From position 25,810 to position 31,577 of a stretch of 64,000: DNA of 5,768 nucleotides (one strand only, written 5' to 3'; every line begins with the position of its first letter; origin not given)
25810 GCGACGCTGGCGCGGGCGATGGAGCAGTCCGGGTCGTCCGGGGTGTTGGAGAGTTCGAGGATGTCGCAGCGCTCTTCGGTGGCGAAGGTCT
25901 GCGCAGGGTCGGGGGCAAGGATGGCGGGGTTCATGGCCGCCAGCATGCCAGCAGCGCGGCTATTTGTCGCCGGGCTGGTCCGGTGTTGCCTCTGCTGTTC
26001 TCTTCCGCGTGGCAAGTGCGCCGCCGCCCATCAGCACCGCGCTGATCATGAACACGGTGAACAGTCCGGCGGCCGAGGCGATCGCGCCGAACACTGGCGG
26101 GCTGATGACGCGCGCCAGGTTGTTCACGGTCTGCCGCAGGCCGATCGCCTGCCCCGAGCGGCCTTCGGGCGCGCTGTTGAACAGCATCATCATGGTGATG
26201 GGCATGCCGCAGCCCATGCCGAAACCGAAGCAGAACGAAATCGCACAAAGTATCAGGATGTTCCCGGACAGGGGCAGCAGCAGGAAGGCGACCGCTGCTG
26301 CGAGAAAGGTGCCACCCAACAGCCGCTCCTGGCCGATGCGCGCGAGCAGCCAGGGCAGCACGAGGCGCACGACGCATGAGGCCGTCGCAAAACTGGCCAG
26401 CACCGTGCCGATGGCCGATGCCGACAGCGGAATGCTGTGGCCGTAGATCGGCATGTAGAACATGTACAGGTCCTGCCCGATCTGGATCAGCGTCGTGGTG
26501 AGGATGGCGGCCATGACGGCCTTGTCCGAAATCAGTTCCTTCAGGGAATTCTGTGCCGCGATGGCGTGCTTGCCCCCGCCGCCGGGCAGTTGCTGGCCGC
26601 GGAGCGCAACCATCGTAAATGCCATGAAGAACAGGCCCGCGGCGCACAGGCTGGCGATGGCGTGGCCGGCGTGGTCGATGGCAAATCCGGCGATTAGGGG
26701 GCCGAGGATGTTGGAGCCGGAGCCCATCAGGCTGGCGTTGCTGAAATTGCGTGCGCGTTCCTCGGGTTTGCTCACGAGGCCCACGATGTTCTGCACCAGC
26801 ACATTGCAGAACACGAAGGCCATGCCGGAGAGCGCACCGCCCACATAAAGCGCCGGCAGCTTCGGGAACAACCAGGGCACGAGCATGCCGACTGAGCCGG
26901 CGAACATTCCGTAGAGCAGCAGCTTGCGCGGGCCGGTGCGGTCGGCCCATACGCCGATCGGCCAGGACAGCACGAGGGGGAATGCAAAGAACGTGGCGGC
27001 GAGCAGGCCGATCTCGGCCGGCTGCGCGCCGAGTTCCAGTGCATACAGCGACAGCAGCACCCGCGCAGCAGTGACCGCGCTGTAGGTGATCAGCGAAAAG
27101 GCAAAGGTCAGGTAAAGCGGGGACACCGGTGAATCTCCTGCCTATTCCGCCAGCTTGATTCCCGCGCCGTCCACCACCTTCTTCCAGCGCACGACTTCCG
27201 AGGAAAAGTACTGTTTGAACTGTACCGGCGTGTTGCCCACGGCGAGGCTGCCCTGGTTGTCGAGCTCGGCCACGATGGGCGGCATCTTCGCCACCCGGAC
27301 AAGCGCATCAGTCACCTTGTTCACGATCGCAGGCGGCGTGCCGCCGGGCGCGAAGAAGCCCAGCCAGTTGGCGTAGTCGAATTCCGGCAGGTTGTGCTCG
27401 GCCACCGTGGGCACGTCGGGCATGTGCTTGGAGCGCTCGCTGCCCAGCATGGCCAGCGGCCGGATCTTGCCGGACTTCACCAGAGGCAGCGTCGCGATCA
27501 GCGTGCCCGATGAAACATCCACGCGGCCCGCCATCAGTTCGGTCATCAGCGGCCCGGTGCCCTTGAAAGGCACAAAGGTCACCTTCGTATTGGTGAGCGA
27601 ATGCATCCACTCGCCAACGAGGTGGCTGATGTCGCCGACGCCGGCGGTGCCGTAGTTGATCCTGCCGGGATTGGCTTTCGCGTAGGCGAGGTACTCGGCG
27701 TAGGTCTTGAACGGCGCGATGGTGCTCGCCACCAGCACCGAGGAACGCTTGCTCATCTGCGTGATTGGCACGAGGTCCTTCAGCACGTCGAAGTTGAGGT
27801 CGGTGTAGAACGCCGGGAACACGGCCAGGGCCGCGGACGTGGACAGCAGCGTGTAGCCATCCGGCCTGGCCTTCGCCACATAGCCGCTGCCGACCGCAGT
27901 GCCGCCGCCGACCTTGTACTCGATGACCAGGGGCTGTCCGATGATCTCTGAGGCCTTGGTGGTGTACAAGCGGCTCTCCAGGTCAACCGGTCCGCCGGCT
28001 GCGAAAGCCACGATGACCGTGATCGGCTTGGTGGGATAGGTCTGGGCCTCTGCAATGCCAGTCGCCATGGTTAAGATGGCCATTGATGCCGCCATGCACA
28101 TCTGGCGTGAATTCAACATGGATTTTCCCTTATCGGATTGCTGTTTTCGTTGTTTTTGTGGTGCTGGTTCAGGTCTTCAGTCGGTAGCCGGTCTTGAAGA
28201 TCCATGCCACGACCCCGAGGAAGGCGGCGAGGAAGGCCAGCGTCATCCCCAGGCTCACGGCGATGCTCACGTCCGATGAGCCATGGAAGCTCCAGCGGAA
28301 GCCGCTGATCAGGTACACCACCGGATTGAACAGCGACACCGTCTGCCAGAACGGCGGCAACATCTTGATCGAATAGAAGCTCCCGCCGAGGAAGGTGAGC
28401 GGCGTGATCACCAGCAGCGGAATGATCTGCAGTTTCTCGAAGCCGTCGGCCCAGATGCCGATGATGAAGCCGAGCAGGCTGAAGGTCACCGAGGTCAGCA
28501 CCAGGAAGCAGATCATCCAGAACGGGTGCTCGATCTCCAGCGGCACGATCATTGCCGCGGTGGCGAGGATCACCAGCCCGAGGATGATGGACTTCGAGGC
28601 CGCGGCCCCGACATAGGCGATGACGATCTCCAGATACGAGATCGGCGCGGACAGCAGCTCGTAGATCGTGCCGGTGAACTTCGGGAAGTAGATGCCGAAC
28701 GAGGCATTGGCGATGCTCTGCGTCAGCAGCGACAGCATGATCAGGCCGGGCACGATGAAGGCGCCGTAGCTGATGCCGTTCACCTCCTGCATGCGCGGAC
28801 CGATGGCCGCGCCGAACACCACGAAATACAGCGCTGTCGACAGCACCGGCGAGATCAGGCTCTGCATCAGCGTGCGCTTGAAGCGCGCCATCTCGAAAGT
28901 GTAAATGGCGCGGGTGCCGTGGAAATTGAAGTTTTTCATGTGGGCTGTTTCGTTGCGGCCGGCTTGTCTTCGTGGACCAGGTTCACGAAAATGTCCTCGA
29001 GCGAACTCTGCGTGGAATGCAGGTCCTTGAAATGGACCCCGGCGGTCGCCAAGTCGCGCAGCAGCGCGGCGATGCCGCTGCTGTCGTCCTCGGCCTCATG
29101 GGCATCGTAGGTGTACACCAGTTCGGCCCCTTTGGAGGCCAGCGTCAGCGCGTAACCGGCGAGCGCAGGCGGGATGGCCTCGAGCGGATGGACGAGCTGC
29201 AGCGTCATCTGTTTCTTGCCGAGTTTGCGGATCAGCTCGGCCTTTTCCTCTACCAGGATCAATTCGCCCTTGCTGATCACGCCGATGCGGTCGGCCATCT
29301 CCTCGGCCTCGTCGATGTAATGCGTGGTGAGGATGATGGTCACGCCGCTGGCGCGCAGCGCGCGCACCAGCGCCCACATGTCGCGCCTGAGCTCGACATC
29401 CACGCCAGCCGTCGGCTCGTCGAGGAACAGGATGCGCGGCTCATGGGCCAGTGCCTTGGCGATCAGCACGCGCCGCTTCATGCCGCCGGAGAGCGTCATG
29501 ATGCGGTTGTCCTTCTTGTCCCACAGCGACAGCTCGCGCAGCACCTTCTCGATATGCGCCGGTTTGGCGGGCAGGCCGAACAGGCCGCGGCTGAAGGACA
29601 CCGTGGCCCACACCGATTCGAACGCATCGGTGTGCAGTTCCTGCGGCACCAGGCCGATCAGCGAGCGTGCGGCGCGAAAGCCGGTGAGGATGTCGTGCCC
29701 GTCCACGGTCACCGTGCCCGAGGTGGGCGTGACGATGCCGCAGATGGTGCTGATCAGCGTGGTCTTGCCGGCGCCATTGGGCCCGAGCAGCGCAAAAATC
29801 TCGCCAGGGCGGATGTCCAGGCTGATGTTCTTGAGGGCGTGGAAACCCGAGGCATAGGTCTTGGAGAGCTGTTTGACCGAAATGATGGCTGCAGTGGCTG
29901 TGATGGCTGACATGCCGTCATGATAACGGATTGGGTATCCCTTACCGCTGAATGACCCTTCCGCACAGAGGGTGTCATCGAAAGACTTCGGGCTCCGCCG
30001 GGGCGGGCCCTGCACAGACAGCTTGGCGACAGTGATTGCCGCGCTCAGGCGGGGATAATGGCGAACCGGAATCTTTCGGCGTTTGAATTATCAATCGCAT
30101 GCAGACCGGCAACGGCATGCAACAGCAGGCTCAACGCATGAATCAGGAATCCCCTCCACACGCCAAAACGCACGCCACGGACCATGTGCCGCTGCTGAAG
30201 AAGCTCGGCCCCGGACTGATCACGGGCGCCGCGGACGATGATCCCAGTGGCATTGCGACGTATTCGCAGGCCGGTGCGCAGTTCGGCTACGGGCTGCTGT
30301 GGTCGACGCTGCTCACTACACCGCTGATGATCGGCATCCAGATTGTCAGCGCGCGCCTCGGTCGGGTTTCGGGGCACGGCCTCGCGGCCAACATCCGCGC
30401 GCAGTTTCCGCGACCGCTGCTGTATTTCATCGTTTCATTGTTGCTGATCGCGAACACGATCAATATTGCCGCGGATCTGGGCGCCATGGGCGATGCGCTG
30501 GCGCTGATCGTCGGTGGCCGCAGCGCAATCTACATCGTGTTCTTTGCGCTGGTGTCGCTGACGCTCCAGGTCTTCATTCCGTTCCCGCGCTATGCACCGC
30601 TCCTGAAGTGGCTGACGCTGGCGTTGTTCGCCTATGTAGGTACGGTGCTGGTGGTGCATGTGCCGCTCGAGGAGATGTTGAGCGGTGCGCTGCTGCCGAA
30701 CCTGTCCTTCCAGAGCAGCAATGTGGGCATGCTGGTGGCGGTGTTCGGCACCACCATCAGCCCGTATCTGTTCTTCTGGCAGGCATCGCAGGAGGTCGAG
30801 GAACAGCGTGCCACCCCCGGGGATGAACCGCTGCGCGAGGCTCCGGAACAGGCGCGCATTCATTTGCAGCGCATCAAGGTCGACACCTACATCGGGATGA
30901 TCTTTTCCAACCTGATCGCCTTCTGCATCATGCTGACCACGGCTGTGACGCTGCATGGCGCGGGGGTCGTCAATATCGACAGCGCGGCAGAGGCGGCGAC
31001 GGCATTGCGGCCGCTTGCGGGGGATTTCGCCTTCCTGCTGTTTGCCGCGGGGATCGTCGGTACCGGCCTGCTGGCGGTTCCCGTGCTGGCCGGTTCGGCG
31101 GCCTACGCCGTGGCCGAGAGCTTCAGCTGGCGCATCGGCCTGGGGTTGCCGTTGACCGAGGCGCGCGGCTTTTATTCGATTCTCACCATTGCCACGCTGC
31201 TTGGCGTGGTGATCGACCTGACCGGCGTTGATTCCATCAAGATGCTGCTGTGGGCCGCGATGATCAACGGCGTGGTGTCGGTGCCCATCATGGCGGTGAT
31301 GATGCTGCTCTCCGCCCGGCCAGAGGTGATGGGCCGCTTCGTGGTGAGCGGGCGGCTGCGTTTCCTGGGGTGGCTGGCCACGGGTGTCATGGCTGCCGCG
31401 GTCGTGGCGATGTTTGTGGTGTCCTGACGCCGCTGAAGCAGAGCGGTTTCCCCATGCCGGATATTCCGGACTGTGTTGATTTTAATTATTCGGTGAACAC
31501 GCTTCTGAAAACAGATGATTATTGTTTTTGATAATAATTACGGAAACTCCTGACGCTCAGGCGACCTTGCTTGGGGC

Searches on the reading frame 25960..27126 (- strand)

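Call 52: search_protein_families(library=pfam, proteins=[window:25960-27126:-])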
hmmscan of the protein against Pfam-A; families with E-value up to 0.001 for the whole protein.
window:25960-27126:- (388 aa): 3 families
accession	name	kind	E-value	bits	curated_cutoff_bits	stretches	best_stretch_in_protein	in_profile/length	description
PF07690.21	MFS_1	-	7.8e-43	147.1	33.4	2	10-230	4-229/347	Major Facilitator Superfamily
PF12832.13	MFS_1_like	-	1.3e-12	47.9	25.2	1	12-333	9-344/373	MFS_1 like family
PF06779.20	MFS_4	-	7.3e-07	29.3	26.3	1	60-172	250-362/364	Uncharacterised MFS-type transporter YbfB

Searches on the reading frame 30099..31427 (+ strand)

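Call 12: search_protein_families(library=pfam, proteins=[window:30099-31427:+])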
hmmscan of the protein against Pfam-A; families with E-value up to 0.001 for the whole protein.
window:30099-31427:+ (442 aa): 1 family
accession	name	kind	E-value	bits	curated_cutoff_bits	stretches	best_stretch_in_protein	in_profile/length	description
PF01566.24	Nramp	-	1.3e-82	278.2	29.8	1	52-417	1-356/357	Natural resistance-associated macrophage protein-like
